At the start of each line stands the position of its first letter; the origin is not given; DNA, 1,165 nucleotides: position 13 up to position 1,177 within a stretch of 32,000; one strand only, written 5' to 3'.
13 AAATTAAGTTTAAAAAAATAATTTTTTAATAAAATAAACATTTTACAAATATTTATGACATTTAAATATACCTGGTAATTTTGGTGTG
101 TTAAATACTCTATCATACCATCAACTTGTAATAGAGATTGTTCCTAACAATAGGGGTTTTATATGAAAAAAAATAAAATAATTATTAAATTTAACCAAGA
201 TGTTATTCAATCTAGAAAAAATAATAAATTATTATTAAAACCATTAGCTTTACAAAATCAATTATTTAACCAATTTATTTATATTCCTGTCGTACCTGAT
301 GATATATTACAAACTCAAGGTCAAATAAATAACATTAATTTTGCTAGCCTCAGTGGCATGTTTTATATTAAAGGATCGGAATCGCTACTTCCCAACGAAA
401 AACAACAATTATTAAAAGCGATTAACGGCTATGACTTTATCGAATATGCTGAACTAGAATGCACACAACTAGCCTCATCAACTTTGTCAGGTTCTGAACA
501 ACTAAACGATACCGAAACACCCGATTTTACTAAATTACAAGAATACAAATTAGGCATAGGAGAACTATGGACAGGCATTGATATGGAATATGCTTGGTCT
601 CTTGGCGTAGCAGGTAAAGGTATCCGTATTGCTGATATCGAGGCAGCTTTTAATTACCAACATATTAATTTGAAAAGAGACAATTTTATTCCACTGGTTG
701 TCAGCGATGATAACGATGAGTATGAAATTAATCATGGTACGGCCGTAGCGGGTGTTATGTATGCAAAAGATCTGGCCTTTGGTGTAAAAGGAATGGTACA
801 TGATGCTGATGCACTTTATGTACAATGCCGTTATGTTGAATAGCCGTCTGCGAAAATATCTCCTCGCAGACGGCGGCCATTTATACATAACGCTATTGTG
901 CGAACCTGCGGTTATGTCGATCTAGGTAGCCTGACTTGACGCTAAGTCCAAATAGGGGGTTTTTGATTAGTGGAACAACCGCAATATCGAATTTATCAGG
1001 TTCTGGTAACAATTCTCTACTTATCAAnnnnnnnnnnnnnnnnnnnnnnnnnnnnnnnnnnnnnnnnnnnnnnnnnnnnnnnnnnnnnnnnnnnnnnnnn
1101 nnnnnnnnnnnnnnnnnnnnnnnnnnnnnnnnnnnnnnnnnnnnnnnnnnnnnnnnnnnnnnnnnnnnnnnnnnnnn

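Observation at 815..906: The left junction has the architecture of an unfolded forked-hairpin attP: two inverted dif-like sites around a perfect hairpin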

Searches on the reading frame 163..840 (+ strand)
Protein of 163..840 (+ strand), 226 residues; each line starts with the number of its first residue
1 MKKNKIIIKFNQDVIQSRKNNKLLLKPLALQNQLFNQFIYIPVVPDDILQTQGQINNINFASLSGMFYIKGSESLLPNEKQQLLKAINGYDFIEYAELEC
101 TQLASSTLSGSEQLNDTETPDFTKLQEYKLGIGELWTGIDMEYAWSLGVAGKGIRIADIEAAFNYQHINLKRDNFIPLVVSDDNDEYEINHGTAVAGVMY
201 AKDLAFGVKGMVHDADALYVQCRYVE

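Call 82: find_encoding_contigs(protein=window:163-840:+, flank=10000, max_places=6)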
Protein window:163-840:+ (226 aa): 2 contigs read that carry it; 2 places shown.
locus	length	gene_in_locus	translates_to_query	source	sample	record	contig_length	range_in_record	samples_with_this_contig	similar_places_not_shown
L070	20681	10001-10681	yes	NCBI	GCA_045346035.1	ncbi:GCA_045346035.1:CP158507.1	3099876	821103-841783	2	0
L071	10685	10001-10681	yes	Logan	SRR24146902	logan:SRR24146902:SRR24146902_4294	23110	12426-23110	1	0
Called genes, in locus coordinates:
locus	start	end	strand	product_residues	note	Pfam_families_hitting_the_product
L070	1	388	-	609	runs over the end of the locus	PF00361:Proton_antipo_M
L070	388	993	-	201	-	PF12837:Fer4_6 (faint), PF13237:Fer4_10 (faint), PF13247:Fer4_11 (faint), PF13484:Fer4_16 (faint), PF14697:Fer4_21 (faint), PF25160:LdpA_Fe-S-bd (faint), PF13187:Fer4_9 (weak), PF00037:Fer4 (weak), +1 more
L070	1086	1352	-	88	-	-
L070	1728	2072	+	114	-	PF01155:HypA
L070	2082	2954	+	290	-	PF02492:cobW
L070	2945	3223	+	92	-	PF01455:HupF_HypC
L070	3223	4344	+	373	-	PF01924:HypD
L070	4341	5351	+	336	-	PF00586:AIRS, PF02769:AIRS_C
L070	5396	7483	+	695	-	PF01590:GAF, PF13185:GAF_2, PF13492:GAF_3, PF00158:Sigma54_activat, PF14532:Sigma54_activ_2, PF07728:AAA_5, PF25601:AAA_lid_14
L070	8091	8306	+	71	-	-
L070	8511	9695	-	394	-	PF00501:AMP-binding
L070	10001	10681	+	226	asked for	-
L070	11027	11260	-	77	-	-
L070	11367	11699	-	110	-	PF12844:HTH_19, PF13560:HTH_31, PF01381:HTH_3, PF13413:HTH_25 (weak), PF13443:HTH_26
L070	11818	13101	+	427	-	PF05144:Phage_CRI, PF05155:G2P_X_C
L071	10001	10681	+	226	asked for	-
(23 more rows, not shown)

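Call 87: list_cluster_members(proteins=[window:163-840:+, window:6994-8208:+])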
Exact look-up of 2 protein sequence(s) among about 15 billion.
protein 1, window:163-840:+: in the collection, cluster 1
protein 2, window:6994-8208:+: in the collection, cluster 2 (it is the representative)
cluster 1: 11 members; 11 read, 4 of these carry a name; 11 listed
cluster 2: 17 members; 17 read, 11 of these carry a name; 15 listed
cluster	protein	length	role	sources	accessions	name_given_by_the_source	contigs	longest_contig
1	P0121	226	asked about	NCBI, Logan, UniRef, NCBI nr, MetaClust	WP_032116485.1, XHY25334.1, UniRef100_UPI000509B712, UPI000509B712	hypothetical protein WH390_04040 [Candidatus Arsenophonus nilaparvatae] | hypothetical protein n=1 Tax=Candidatus Arsenophonus nilaparvatae TaxID=1247023 ... | hypothetical protein [Candidatus Arsenophonus nilaparvatae]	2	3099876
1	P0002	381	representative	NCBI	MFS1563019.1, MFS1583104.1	MAG: S8 family serine peptidase [Candidatus Arsenophonus phytopathogenicus]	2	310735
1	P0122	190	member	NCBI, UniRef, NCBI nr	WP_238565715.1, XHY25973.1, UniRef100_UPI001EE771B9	S8 family serine peptidase [Candidatus Arsenophonus nilaparvatae] | S8 family serine peptidase n=1 Tax=Candidatus Arsenophonus nilaparvatae TaxID=1247023 ...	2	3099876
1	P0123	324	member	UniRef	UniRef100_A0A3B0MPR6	Major intracellular serine protease n=1 Tax=Arsenophonus endosymbiont of Trialeurodes ...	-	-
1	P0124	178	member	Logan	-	-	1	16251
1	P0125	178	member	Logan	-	-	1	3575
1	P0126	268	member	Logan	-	-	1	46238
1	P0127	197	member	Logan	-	-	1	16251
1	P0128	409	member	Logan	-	-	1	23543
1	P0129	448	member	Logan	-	-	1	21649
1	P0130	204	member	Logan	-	-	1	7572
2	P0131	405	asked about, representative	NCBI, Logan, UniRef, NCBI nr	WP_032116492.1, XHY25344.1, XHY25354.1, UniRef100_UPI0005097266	type II secretion system protein GspD [Candidatus Arsenophonus nilaparvatae] | type II secretion system protein GspD n=1 Tax=Candidatus Arsenophonus nilaparvatae ...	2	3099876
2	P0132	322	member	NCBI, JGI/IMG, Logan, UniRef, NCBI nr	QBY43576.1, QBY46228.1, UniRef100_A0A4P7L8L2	Putative type II secretion system protein D (plasmid) [Arsenophonus nasoniae] | Type II secretion system protein D n=1 Tax=Arsenophonus nasoniae TaxID=638 ... | Putative type II secretion system protein D [Arsenophonus nasoniae]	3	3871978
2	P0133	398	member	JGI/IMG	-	type II secretory pathway component GspD/PulD (secretin)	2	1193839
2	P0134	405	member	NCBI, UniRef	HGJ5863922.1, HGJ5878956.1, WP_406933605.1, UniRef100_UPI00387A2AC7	MAG TPA: type II secretion system protein GspD [Arsenophonus nasoniae] | type II secretion system protein GspD n=1 Tax=Arsenophonus nasoniae TaxID=638 ...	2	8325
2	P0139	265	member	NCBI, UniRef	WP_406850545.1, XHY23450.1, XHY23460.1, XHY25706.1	hypothetical protein WH390_06155 [Candidatus Arsenophonus nilaparvatae] | type II secretion system protein GspD n=1 Tax=Candidatus Arsenophonus nilaparvatae ...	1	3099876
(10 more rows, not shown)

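Call 89: find_encoding_contigs(protein=P0139, flank=10000, max_places=6)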
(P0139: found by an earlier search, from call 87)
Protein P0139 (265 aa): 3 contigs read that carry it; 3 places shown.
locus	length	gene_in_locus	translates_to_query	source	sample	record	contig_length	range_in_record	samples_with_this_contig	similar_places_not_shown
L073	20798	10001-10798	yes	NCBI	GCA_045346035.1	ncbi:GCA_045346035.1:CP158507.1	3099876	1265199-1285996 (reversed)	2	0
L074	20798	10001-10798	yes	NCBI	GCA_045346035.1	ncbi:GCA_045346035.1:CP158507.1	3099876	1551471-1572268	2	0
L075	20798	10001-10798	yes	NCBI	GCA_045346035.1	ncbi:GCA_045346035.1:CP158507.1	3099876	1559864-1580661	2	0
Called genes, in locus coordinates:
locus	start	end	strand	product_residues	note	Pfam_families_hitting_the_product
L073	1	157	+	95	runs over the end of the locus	PF10734:DUF2523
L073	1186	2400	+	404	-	PF00263:Secretin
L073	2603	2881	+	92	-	-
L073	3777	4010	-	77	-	-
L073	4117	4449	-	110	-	PF12844:HTH_19, PF13560:HTH_31, PF01381:HTH_3, PF13413:HTH_25 (weak), PF13443:HTH_26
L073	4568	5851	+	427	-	PF05144:Phage_CRI, PF05155:G2P_X_C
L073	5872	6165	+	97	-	-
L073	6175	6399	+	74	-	-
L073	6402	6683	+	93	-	PF05356:Phage_Coat_B (weak)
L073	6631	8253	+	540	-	-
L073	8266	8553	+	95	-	PF10734:DUF2523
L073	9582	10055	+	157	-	-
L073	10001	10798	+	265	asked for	PF00263:Secretin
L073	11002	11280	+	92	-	-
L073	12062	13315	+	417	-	PF12588:PSDC, PF02666:PS_Dcarbxylase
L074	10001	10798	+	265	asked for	PF00263:Secretin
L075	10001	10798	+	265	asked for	PF00263:Secretin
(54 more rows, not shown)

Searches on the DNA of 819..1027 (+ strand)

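Call 52: search_dna_similar(query=window:819-1027:+, collection=plasmids, mode=distant, max_rows=40, max_evalue=0.001)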
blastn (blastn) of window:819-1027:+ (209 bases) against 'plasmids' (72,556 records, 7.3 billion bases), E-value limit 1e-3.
Records with a match: 33; places in all: 34; records where one place covers at least 80% of the query: 0.
Best place of each record, by identity: 90-95% 4; 60-80% 29.
By first word of the organism name: Escherichia 18; Enterobacter 5; Arsenophonus 4; Klebsiella 4; Shigella 2.
By predicted mobility (MOB-suite, as given by PLSDB): conjugative 22; mobilizable 8; non-mobilizable 3.
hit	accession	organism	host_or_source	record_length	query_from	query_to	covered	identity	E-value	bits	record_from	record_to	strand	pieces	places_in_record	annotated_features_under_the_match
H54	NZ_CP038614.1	Arsenophonus nasoniae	Nasonia vitripennis,pure culture,whole ...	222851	10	97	42%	94.3%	1e-29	137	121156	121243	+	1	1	none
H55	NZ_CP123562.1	Arsenophonus nasoniae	Nasonia vitripennis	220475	10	97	42%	94.3%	1e-29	137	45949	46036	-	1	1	none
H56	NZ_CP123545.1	Arsenophonus nasoniae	Nasonia vitripennis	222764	10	97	42%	94.3%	1e-29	137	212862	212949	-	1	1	none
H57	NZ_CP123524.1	Arsenophonus nasoniae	Nasonia vitripennis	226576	10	97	42%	94.3%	1e-29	137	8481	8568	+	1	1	none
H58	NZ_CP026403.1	Escherichia coli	-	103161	6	88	40%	77.1%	6e-7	61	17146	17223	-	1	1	hypothetical protein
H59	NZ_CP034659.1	Escherichia coli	cell culture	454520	6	88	40%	77.1%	6e-7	61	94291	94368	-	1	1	none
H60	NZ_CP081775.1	Escherichia coli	-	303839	6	88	40%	77.1%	6e-7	61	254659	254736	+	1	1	hypothetical protein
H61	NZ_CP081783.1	Escherichia coli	-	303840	6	88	40%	77.1%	6e-7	61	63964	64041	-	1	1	hypothetical protein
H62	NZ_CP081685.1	Escherichia coli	-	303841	6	88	40%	77.1%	6e-7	61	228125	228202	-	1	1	hypothetical protein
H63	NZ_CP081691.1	Escherichia coli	-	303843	6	88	40%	77.1%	6e-7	61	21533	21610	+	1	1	hypothetical protein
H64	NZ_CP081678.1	Escherichia coli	-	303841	6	88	40%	77.1%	6e-7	61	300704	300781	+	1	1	hypothetical protein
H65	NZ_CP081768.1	Escherichia coli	-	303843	6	88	40%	77.1%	6e-7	61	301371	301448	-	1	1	hypothetical protein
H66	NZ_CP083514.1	Escherichia coli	Homo sapiens,blood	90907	6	88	40%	77.1%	6e-7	61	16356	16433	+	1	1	hypothetical protein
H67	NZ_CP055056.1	Shigella dysenteriae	Shek Wu Hui WWTPs_49 WWTPs effluent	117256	6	88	40%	77.1%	6e-7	61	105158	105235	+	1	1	hypothetical protein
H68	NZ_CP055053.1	Shigella dysenteriae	Shek Wu Hui WWTPs_51 WWTPs effluent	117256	6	88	40%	77.1%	6e-7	61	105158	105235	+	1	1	hypothetical protein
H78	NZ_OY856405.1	Klebsiella pneumoniae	Homo sapiens,human urine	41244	6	88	40%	77.1%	6e-7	61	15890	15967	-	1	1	none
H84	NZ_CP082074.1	Escherichia coli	Homo sapiens,blood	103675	6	88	40%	75.9%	3e-5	56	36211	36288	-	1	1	none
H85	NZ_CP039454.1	Enterobacter bugandensis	Homo sapiens,throat swab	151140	6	88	40%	74.7%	3e-4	52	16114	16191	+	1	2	none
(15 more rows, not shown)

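Call 53: search_dna_similar(query=window:819-1027:+, collection=phages, mode=distant, max_rows=20, max_evalue=0.01)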
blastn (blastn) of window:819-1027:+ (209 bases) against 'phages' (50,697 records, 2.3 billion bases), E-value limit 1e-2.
No match.

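Call 54: get_annotated_region(hit=H58, flank=9000)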
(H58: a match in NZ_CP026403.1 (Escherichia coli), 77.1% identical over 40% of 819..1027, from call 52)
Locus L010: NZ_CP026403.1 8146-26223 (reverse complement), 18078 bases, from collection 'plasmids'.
description: Escherichia coli strain ECONIH4 plasmid pECO-816c, complete sequence
organism: Escherichia coli (NCBI taxid 562)
taxonomy: Bacteria; Pseudomonadota; Gammaproteobacteria; Enterobacterales; Enterobacteriaceae; Escherichia; Escherichia coli
host: -; source: -; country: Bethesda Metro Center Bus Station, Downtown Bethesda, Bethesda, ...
typing (MOB-suite, as given by PLSDB): conjugative; replicon IncFIA; relaxase MOBF; mating-pair formation MPF_F
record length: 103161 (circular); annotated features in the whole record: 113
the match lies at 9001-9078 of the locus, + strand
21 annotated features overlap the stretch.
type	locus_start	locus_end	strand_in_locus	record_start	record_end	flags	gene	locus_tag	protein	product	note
CDS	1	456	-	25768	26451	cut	-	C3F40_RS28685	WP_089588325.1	DNA methylase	-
CDS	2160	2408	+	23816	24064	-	-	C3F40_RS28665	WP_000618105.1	DinI-like family protein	-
CDS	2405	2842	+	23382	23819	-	umuD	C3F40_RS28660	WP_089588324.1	translesion error-prone DNA polymerase V autoproteolytic subunit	-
CDS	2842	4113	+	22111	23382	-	-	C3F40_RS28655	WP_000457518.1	Y-family DNA polymerase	-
CDS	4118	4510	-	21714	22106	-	-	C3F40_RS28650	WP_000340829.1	plasmid partitioning/stability family protein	-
CDS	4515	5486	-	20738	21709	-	parM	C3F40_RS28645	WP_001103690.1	plasmid segregation protein ParM domain-containing protein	-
CDS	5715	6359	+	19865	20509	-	-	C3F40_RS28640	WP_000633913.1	division plane positioning ATPase MipZ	-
CDS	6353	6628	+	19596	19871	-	-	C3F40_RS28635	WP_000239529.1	hypothetical protein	-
CDS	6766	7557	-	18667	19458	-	-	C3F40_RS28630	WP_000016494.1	site-specific integrase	GO:0015074 - DNA integration [Evidence IEA]; GO:0006310 - DNA recombination [Evidence IEA]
CDS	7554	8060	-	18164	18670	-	-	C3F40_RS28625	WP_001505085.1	hypothetical protein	-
CDS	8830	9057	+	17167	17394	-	-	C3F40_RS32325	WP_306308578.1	hypothetical protein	-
CDS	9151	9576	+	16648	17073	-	-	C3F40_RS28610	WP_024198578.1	hypothetical protein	-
CDS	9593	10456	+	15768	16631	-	-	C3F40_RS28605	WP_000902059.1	toll/interleukin-1 receptor domain-containing protein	-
CDS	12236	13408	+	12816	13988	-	istA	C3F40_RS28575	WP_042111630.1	IS21-like element IS21 family transposase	GO:0006313 - DNA transposition [Evidence IEA]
CDS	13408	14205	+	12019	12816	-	istB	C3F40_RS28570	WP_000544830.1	IS21-like element IS21 family helper ATPase IstB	-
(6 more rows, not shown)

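Call 56: get_annotated_region(hit=H84, flank=3000)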
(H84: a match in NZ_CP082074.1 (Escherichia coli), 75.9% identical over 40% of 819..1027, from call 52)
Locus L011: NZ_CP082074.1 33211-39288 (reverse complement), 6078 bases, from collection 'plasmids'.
description: Escherichia coli strain MS20659 plasmid pMS20659, complete sequence
organism: Escherichia coli (NCBI taxid 562)
taxonomy: Bacteria; Pseudomonadota; Gammaproteobacteria; Enterobacterales; Enterobacteriaceae; Escherichia; Escherichia coli
host: -; source: Homo sapiens,blood; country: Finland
typing (MOB-suite, as given by PLSDB): conjugative; replicon IncFIB,IncFIC,rep_cluster_2371; relaxase MOBF; mating-pair formation MPF_Unknown
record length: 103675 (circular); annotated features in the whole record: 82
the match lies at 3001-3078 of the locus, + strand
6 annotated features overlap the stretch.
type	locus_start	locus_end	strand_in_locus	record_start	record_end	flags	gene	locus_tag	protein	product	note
CDS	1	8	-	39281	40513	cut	-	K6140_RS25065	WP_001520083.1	MFS transporter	GO:0055085 - transmembrane transport [Evidence IEA]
CDS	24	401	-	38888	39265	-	-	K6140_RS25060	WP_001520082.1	RidA family protein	-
CDS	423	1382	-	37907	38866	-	-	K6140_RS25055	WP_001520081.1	sugar phosphate isomerase/epimerase family protein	-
CDS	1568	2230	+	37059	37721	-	-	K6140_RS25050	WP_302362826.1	PAS domain-containing protein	-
CDS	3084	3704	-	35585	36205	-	-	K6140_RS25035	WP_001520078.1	STM4504/CBY_0614 family protein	-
CDS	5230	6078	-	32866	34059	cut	-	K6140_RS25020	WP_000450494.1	GTP-binding protein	-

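Call 57: get_annotated_region(hit=H85, flank=3000)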
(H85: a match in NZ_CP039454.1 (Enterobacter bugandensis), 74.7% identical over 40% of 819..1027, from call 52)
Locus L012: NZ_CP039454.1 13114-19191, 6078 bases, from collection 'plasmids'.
description: Enterobacter bugandensis strain 220 plasmid pSurvcare220, complete sequence
organism: Enterobacter bugandensis (NCBI taxid 881260)
taxonomy: Bacteria; Pseudomonadota; Gammaproteobacteria; Enterobacterales; Enterobacteriaceae; Enterobacter; Enterobacter bugandensis
host: -; source: Homo sapiens,throat swab; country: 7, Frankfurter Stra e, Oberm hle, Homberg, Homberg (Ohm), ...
typing (MOB-suite, as given by PLSDB): conjugative; replicon IncFIB,IncFII; relaxase MOBF; mating-pair formation MPF_F
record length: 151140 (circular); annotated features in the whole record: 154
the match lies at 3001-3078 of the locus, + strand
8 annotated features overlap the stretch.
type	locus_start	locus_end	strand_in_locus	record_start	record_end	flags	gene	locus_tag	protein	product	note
CDS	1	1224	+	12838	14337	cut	-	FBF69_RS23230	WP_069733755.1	RES family NAD+ phosphorylase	-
CDS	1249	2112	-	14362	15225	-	-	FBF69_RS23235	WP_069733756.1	hypothetical protein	-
CDS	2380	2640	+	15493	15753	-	-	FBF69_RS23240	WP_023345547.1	type II toxin-antitoxin system ParD family antitoxin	GO:0051983 - regulation of chromosome segregation [Evidence IEA]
CDS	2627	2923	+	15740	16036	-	-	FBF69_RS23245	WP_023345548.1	type II toxin-antitoxin system RelE/ParE family toxin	GO:0030541 - plasmid partitioning [Evidence IEA]; GO:0051290 - protein heterotetramerization [Evidence IEA]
CDS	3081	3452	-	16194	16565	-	-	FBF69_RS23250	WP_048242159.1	hypothetical protein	-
CDS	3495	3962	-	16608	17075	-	-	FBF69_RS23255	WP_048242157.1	hypothetical protein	-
CDS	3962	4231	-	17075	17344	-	-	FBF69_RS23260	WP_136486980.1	hypothetical protein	-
CDS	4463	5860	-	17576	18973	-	-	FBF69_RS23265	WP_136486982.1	ISNCY family transposase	-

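Call 58: get_annotated_region(hit=H78, flank=3000)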
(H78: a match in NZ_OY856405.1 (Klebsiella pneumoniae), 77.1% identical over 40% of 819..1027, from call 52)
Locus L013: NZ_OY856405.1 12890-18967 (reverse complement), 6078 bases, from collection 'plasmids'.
description: Klebsiella pneumoniae strain KP1462023BGR isolate KP1462023 plasmid P_KP1462023_2, complete sequence
organism: Klebsiella pneumoniae (NCBI taxid 573)
taxonomy: Bacteria; Pseudomonadota; Gammaproteobacteria; Enterobacterales; Enterobacteriaceae; Klebsiella; Klebsiella pneumoniae
host: -; source: Homo sapiens,human urine; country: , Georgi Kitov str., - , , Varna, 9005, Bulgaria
typing (MOB-suite, as given by PLSDB): mobilizable; replicon IncR
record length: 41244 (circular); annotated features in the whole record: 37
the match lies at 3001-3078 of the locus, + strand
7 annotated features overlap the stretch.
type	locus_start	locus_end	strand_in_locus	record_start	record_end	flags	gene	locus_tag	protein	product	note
CDS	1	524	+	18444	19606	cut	-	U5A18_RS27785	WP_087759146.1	IS3 family transposase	-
CDS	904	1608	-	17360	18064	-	-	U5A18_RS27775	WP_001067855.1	IS6-like element IS26 family transposase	GO:0006313 - DNA transposition [Evidence IEA]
CDS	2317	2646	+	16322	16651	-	-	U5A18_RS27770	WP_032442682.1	type II toxin-antitoxin system RelE/ParE family toxin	-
CDS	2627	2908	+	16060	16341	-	-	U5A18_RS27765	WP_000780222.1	helix-turn-helix transcriptional regulator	-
CDS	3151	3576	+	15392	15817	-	-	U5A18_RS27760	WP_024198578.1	hypothetical protein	-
CDS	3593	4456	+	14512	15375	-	-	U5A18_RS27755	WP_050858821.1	toll/interleukin-1 receptor domain-containing protein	-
CDS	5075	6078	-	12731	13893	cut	-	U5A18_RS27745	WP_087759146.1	IS3 family transposase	-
